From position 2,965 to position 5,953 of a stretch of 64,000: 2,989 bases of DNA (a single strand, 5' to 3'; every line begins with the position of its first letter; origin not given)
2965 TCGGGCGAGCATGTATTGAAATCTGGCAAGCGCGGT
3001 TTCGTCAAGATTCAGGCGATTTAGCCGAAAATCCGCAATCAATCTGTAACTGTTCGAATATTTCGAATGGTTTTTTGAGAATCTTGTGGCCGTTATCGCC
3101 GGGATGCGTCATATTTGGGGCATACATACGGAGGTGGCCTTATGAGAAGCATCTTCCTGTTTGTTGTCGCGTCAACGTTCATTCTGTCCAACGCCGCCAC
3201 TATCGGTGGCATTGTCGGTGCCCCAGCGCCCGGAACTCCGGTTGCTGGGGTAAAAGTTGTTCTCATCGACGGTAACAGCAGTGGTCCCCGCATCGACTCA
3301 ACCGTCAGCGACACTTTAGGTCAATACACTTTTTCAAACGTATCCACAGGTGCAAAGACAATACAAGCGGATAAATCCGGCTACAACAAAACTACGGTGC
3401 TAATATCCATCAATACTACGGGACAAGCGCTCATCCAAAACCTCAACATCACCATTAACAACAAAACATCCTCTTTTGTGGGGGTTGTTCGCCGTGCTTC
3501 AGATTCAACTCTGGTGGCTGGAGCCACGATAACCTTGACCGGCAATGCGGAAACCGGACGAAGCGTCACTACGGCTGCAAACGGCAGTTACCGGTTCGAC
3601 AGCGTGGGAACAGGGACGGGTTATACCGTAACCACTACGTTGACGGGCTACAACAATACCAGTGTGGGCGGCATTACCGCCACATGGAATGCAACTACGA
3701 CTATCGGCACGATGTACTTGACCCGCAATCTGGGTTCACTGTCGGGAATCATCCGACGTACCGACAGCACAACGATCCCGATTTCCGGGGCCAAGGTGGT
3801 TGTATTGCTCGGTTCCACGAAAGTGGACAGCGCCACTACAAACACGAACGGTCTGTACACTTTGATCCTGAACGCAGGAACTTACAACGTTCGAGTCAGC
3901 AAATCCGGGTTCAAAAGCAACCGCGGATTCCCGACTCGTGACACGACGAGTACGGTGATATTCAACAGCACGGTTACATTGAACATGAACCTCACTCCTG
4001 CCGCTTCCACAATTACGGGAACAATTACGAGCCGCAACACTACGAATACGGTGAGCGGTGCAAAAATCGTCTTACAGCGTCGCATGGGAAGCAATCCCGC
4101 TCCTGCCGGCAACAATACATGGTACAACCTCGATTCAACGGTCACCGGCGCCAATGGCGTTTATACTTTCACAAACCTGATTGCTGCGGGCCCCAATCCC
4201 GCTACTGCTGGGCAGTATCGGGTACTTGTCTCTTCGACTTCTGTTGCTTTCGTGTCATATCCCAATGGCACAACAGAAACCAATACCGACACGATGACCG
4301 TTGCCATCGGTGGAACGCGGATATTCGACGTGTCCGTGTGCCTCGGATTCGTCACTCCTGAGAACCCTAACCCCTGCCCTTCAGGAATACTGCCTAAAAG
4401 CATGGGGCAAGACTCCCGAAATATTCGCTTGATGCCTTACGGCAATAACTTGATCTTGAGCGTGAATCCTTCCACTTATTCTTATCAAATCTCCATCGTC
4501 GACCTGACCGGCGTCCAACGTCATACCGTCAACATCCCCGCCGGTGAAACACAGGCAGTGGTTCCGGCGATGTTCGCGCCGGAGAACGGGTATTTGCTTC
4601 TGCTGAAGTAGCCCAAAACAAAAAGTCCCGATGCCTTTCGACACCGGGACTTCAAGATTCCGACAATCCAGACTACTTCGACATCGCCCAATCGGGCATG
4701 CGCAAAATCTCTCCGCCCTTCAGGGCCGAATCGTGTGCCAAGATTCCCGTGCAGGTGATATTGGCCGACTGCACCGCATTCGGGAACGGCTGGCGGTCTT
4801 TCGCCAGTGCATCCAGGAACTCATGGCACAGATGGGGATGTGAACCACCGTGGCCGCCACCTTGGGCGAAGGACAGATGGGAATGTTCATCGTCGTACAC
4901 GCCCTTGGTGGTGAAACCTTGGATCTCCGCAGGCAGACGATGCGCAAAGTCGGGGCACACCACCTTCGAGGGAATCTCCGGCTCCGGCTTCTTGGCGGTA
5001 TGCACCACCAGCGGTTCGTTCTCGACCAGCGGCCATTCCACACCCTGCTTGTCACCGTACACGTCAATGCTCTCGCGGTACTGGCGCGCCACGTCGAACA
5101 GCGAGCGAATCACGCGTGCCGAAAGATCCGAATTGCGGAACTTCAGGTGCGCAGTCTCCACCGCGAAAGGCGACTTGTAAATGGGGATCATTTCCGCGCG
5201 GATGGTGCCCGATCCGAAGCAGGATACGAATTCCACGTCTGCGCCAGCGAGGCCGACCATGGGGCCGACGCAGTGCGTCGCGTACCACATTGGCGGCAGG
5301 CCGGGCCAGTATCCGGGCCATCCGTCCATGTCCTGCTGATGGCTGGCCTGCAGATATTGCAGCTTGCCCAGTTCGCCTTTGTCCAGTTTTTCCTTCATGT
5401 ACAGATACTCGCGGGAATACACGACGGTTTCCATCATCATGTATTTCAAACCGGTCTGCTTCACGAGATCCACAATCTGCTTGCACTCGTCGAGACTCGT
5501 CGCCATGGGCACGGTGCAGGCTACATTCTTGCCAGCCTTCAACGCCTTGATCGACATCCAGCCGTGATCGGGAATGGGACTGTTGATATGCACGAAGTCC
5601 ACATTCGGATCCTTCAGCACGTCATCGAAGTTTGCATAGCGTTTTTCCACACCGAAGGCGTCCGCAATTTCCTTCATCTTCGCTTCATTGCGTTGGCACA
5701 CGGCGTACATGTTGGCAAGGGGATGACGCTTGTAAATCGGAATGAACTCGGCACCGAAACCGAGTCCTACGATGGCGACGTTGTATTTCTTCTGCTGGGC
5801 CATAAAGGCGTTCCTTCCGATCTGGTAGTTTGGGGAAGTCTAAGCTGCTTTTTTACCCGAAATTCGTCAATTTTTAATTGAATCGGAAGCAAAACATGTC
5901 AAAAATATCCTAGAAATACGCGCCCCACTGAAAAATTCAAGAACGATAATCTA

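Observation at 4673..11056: Tandem paralogous propeller-HEAT proteins next to a Gfo/Idh/MocA oxidoreductase; near-identical DNA stretch suggests gene conversion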

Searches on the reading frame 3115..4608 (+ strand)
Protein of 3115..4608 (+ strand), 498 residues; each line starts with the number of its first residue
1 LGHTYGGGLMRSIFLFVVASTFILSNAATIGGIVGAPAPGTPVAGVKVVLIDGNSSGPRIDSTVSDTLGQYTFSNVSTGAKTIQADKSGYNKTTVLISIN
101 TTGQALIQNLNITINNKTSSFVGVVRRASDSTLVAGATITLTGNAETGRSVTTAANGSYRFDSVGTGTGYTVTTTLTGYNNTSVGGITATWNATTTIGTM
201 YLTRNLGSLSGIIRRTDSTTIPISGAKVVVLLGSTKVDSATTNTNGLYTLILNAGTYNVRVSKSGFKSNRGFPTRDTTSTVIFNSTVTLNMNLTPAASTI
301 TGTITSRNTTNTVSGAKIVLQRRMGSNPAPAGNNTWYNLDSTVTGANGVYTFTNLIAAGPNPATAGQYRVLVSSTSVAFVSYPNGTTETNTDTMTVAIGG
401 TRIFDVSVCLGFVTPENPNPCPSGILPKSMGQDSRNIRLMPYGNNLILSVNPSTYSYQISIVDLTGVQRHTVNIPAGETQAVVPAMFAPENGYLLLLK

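Call 4: search_protein_families(library=pfam, proteins=[window:3115-4608:+], max_evalue=0.1)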
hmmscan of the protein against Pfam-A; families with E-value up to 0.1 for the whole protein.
window:3115-4608:+ (498 aa): 8 families
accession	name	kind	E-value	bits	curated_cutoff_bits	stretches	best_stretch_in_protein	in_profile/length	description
PF13620.12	CarboxypepD_reg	-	1.9e-32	111.9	32.3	4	209-282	2-70/82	Carboxypeptidase regulatory-like domain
PF13715.12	CarbopepD_reg_2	-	4.5e-14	52.7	32.2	3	217-270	7-59/88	CarboxypepD_reg-like domain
PF17210.9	SdrD_B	-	5e-13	49.7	29.7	3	41-100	22-80/112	SdrD B-like domain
PF17802.7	SpaA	-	5.1e-10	39.8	23.1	2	130-180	12-66/91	Prealbumin-like fold domain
PF09430.16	EMC7_beta-sandw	-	0.0011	19.6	26.6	0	44-111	8-71/122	ER membrane protein complex subunit 7, beta-sandwich domain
PF08308.17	PEGA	-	0.035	14.5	20.8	0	251-268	30-48/71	PEGA domain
PF22902.2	NOMO1-like_9th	-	0.036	14.3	27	0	138-185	17-66/75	BOS complex subunit NOMO1-like, beta sandwich domain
PF12866.13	DUF3823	-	0.048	14.4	27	0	365-408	52-89/90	Protein of unknown function (DUF3823) N-terminal domain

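Call 5: search_protein_families(library=ncbifam, proteins=[window:3115-4608:+], max_evalue=0.1)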
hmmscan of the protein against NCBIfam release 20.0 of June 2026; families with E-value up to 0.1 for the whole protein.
window:3115-4608:+ (498 aa): 0 families

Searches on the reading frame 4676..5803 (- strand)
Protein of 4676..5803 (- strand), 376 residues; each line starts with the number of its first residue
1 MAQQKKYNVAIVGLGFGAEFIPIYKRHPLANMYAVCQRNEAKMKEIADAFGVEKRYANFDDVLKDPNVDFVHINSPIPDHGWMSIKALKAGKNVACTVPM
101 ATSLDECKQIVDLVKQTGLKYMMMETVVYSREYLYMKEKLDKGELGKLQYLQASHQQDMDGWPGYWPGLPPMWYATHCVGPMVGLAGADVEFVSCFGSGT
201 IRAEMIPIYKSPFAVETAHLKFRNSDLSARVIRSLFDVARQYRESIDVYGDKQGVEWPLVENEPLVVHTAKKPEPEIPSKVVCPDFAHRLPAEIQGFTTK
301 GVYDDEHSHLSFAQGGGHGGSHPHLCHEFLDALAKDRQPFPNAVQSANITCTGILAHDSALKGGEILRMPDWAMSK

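Call 4: search_protein_families(library=pfam, proteins=[window:4676-5803:-], max_evalue=0.1)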
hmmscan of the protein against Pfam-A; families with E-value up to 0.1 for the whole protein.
window:4676-5803:- (376 aa): 2 families
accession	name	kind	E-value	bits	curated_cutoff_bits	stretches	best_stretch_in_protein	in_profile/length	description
PF01408.29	GFO_IDH_MocA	-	1.4e-23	84.3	24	1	8-123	2-118/120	Oxidoreductase family, NAD-binding Rossmann fold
PF22725.1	GFO_IDH_MocA_C3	-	0.00027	21.4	27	1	133-254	1-122/124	GFO/IDH/MocA C-terminal domain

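Call 5: search_protein_families(library=ncbifam, proteins=[window:4676-5803:-], max_evalue=0.1)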
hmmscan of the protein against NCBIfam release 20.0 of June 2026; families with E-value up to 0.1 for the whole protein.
window:4676-5803:- (376 aa): 9 families
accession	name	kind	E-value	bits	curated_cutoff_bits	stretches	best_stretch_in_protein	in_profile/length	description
TIGR04380.1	myo_inos_iolG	equivalog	2e-21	76.2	355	1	7-156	2-153/330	inositol 2-dehydrogenase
NF052479.1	LevoglcsnDh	equivalog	1.3e-15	57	650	1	29-160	35-166/386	levoglucosan dehydrogenase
NF040723.1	UDP-GlcNAcDh_Arch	equivalog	6.3e-15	55.5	450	1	8-153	2-146/302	UDP-N-acetylglucosamine 3-dehydrogenase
NF052679.1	InsChiInosDhIolG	equivalog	2.5e-14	53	540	1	23-157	21-157/343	bifunctional inositol 2-dehydrogenase/D-chiro-inositol 1-dehydrogenase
NF008607.0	PRK11579.1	subfamily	2.3e-11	43.3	330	1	6-153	4-150/346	oxidoreductase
NF007574.0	PRK10206.1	equivalog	3.3e-10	39.5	352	1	37-152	35-150/345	oxidoreductase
NF041392.1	XylDh_Gfo6_Halo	equivalog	4.1e-08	32.4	350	1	5-157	15-172/350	D-xylose 1-dehydrogenase Gfo6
NF058561.1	BT_2158_fam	equivalog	3.6e-07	29.1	750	1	9-156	36-185/487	glycoside 3-dehydrogenase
NF058563.1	BT_2159_fam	equivalog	1.3e-06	27.7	650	1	8-156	2-151/350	disaccharide 3-dehydrogenase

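Call 72: search_solved_structures(query=window:4676-5803:-, max_evalue=0.001, show_alignments=0)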
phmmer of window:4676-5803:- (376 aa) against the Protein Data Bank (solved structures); distinct sequences matched with E-value up to 0.001: 69 (the best 60 are shown).
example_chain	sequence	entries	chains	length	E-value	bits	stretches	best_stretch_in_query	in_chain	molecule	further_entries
1ofg_A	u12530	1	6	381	7.5e-18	67.8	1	2-160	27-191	GLUCOSE-FRUCTOSE OXIDOREDUCTASE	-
1ryd_A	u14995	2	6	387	7.7e-18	67.8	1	2-160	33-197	glucose-fructose oxidoreductase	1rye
1h6a_A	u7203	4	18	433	9.8e-18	67.4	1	2-160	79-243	PRECURSOR FORM OF GLUCOSE-FRUCTOSE OXIDOREDUCTASE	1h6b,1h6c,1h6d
1evj_A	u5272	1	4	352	3.1e-17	65.8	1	6-160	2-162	GLUCOSE-FRUCTOSE OXIDOREDUCTASE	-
7xr9_A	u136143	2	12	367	1.4e-15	60.3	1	6-153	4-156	DgpA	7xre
4gqa_A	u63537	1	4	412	1e-14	57.5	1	19-202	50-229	NAD binding Oxidoreductase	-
2ixa_A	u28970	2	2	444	2.6e-14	56.2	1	57-159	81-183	ALPHA-N-ACETYLGALACTOSAMINIDASE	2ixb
3cea_A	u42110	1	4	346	2.6e-14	56.2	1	4-154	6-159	Myo-inositol 2-dehydrogenase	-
3e18_A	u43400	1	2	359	3.9e-14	55.6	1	4-170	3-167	oxidoreductase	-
9azo_A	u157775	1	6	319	2.1e-13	53.2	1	5-148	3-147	PmdC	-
9m3d_B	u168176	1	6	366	2.7e-13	52.8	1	17-164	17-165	DgpA1 from W974-1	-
3ezy_A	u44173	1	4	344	1.6e-12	50.3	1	9-157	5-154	Dehydrogenase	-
3nto_A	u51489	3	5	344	4.2e-12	48.9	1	9-161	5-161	Inositol 2-dehydrogenase/D-chiro-inositol 3-dehydrogenase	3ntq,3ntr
2o48_X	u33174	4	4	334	1e-11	47.6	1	10-158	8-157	Dimeric dihydrodiol dehydrogenase | Trans-1,2-dihydrobenzene-1,2-diol dehydrogenase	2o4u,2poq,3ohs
5a02_A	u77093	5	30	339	2.5e-11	46.4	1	5-151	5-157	ALDOSE-ALDOSE OXIDOREDUCTASE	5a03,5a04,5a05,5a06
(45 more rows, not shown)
